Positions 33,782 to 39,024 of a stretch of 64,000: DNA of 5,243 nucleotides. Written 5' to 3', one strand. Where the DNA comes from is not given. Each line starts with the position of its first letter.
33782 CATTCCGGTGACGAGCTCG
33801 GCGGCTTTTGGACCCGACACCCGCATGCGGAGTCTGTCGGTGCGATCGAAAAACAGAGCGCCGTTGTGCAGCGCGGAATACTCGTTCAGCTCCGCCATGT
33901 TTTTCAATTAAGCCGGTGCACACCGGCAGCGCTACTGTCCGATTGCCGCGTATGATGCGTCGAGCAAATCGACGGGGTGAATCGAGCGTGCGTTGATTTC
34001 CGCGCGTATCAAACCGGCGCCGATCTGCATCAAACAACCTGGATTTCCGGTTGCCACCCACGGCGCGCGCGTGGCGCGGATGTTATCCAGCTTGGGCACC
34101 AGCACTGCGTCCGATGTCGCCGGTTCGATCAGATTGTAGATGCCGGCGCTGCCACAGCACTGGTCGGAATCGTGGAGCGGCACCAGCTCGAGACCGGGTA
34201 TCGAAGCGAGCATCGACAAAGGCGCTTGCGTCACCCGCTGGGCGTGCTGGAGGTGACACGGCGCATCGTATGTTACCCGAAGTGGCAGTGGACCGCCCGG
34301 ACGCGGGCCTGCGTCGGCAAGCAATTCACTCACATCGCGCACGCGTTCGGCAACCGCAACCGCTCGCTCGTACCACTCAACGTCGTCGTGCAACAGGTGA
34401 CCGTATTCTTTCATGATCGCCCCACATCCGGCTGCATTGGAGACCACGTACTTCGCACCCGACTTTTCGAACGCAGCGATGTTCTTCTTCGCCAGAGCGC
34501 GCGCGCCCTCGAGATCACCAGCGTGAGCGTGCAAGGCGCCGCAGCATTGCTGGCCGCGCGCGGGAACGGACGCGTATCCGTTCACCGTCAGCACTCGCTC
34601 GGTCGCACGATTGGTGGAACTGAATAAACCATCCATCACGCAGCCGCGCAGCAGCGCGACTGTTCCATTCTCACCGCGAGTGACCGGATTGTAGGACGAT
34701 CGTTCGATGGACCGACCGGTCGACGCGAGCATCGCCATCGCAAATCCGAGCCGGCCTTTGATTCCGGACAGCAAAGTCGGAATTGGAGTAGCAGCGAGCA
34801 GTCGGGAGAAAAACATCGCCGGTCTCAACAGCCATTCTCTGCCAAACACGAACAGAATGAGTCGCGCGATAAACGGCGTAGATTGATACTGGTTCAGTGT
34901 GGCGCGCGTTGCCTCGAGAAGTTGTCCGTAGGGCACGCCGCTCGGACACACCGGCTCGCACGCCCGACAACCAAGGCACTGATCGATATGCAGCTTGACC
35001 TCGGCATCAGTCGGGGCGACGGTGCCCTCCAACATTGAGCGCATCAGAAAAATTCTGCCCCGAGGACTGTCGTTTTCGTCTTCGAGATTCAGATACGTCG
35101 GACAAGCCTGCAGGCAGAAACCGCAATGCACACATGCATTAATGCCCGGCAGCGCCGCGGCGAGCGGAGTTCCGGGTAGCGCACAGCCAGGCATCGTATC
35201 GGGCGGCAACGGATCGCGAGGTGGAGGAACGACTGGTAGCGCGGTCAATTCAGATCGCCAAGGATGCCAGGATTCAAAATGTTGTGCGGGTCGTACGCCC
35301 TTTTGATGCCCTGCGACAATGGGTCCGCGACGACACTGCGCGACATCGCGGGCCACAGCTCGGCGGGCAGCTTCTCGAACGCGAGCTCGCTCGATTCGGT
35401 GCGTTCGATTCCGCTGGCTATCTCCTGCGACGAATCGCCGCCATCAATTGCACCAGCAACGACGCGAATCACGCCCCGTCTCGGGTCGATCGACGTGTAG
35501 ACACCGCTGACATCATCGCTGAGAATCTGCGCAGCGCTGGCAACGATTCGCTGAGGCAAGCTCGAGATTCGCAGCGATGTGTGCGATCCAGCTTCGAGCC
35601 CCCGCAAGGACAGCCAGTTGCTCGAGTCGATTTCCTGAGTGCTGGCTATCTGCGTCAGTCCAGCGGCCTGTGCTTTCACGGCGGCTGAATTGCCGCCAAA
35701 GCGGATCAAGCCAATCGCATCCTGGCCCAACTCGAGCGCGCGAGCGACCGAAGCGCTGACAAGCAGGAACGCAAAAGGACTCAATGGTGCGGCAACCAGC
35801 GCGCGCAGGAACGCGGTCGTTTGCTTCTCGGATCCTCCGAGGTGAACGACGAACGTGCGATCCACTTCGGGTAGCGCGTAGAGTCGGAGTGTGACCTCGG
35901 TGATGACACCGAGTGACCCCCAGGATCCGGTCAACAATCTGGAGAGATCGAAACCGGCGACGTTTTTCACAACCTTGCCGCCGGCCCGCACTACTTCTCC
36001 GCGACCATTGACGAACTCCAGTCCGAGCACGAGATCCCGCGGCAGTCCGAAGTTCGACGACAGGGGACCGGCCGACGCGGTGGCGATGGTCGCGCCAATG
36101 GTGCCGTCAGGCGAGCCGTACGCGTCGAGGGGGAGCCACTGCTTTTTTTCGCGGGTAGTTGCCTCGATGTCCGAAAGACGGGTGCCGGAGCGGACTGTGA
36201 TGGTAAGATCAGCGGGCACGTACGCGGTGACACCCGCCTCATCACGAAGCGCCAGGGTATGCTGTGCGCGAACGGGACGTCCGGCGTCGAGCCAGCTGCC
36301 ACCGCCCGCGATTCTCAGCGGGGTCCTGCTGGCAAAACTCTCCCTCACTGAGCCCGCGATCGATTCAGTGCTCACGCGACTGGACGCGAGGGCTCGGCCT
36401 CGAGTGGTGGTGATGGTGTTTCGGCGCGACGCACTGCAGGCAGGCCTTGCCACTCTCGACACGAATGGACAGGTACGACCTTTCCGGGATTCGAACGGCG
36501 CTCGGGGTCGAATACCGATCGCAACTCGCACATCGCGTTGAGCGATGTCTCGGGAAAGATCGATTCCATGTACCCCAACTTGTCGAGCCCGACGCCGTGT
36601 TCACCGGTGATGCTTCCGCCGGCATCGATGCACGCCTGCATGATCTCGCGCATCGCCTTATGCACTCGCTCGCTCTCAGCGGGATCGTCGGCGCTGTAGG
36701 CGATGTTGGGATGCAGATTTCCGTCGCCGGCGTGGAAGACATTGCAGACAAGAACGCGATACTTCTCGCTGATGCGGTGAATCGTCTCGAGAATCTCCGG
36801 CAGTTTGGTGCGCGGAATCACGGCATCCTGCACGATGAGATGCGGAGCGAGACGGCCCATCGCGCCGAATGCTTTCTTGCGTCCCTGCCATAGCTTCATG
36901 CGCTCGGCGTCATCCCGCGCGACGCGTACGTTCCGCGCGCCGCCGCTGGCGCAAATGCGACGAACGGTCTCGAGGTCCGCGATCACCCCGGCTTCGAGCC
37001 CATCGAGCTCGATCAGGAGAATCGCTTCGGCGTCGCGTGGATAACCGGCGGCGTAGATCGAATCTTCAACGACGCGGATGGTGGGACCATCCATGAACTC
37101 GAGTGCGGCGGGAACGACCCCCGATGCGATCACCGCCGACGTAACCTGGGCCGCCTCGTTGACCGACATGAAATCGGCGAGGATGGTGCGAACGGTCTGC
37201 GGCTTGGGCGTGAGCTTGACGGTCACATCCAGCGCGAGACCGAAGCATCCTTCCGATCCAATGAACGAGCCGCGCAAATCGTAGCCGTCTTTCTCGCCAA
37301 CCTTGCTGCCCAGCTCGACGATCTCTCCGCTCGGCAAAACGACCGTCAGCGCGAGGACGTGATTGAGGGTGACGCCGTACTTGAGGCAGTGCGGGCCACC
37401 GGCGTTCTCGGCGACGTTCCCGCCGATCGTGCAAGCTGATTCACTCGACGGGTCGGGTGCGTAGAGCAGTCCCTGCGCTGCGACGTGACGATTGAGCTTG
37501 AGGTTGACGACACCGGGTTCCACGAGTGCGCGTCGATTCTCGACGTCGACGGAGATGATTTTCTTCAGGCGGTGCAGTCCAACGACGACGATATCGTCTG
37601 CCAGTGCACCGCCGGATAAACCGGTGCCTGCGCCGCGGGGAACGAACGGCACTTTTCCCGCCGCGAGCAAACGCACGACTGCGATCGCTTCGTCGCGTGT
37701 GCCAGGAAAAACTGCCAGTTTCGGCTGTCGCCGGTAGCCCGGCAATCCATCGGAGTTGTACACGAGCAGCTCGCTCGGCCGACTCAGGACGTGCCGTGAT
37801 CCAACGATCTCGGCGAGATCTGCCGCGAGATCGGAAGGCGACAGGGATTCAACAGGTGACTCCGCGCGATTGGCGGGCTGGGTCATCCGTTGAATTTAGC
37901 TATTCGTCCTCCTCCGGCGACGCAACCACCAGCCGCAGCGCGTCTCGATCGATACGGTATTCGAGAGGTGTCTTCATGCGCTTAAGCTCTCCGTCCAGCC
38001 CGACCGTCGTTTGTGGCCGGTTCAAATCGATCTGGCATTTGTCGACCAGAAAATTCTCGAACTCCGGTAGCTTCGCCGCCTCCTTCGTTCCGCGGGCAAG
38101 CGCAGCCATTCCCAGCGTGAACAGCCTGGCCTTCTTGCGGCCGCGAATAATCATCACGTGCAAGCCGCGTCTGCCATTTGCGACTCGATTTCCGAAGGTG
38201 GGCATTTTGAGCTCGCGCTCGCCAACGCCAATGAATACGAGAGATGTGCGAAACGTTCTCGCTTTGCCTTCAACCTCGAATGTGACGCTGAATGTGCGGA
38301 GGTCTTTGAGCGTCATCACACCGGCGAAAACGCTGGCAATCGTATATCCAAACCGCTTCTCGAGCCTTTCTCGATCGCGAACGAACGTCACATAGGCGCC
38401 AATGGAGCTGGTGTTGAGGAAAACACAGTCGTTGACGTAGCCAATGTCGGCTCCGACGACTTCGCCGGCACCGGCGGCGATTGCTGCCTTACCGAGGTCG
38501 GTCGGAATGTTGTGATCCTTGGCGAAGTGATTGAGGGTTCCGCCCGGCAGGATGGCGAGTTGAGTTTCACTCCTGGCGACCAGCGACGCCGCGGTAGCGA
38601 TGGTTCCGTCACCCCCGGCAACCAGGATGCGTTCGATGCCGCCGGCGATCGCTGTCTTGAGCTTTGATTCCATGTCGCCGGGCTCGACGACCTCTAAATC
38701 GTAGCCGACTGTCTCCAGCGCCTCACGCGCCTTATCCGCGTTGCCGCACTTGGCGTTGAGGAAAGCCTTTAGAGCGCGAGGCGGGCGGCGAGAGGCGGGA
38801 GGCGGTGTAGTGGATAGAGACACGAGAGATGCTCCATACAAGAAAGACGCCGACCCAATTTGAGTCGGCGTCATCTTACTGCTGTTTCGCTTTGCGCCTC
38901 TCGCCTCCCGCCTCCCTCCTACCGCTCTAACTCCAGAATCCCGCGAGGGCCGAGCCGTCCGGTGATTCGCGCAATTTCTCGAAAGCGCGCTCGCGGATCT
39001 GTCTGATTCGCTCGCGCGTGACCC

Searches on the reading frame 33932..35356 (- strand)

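Call 50: search_protein_families(library=pfam, proteins=[window:33932-35356:-], max_evalue=0.0001)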
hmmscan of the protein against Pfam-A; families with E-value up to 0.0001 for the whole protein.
window:33932-35356:- (474 aa): 11 families
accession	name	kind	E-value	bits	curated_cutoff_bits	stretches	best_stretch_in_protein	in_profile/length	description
PF02754.22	CCG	-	6e-29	100.4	20.6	2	233-315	1-84/85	Cysteine-rich domain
PF13183.11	Fer4_8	-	1.5e-12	48.3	27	1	72-141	2-68/68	4Fe-4S dicluster domain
PF12838.12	Fer4_7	-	1e-10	42.3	27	1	75-141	2-52/52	4Fe-4S dicluster domain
PF13534.11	Fer4_17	-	2.4e-10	41.3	22.2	1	74-141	1-60/61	4Fe-4S dicluster domain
PF13484.11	Fer4_16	-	2.3e-07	31.9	30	1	75-139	2-65/66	4Fe-4S double cluster binding domain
PF00037.32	Fer4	-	4e-07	30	21.1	0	125-141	6-22/24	4Fe-4S binding domain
PF13237.11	Fer4_10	-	1.6e-06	28.4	25.5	1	74-138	8-53/53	4Fe-4S dicluster domain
PF13187.11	Fer4_9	-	2.1e-06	28.1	27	1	74-140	1-50/52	4Fe-4S dicluster domain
PF12837.12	Fer4_6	-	4.1e-06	26.9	25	0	125-142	7-24/24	4Fe-4S binding domain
PF12797.12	Fer4_2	-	1.1e-05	25.5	24.5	0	125-139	8-22/22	4Fe-4S binding domain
PF12800.12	Fer4_4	-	5.8e-05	23.6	24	0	73-88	2-17/17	4Fe-4S binding domain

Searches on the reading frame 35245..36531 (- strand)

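Call 50: search_protein_families(library=pfam, proteins=[window:35245-36531:-], max_evalue=0.0001)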
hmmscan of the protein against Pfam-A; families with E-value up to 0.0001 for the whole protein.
window:35245-36531:- (428 aa): 1 family
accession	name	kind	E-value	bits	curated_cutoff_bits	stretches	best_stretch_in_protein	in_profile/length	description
PF01565.28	FAD_binding_4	-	6.4e-19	68.5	26.4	1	54-183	9-138/139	FAD binding domain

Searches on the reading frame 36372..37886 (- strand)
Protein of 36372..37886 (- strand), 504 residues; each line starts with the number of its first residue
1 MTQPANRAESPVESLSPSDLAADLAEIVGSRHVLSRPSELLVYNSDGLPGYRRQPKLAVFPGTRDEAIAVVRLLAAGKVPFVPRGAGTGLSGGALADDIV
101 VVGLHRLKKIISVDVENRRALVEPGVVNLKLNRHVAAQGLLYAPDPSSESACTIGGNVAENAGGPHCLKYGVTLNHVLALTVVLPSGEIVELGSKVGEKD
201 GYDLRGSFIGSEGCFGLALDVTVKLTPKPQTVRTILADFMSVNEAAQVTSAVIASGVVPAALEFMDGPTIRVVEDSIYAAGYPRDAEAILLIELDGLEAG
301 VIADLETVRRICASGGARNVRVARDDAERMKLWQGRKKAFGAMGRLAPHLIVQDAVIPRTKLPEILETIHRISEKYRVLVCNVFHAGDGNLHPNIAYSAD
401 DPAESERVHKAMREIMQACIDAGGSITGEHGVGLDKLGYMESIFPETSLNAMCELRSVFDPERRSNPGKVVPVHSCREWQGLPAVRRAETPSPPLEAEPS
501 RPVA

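Call 50: search_protein_families(library=pfam, proteins=[window:36372-37886:-], max_evalue=0.0001)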
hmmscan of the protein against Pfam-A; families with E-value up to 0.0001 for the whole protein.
window:36372-37886:- (504 aa): 2 families
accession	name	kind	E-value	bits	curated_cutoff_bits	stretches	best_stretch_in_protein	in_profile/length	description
PF02913.24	FAD-oxidase_C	-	6.9e-68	229.5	21.2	1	228-470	1-248/248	FAD linked oxidases, C-terminal domain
PF01565.28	FAD_binding_4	-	7.5e-39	133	26.4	1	55-193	1-139/139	FAD binding domain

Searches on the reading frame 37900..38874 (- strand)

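Call 50: search_protein_families(library=pfam, proteins=[window:37900-38874:-], max_evalue=0.0001)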
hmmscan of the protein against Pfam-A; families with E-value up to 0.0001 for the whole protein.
window:37900-38874:- (324 aa): 2 families
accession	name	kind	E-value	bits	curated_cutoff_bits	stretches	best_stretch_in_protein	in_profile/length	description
PF00781.29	DAGK_cat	-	1.2e-17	64.1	23.6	1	46-146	19-124/125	Diacylglycerol kinase catalytic domain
PF01513.26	NAD_kinase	-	3.3e-05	24.6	25.5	1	58-118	59-111/130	ATP-NAD kinase N-terminal domain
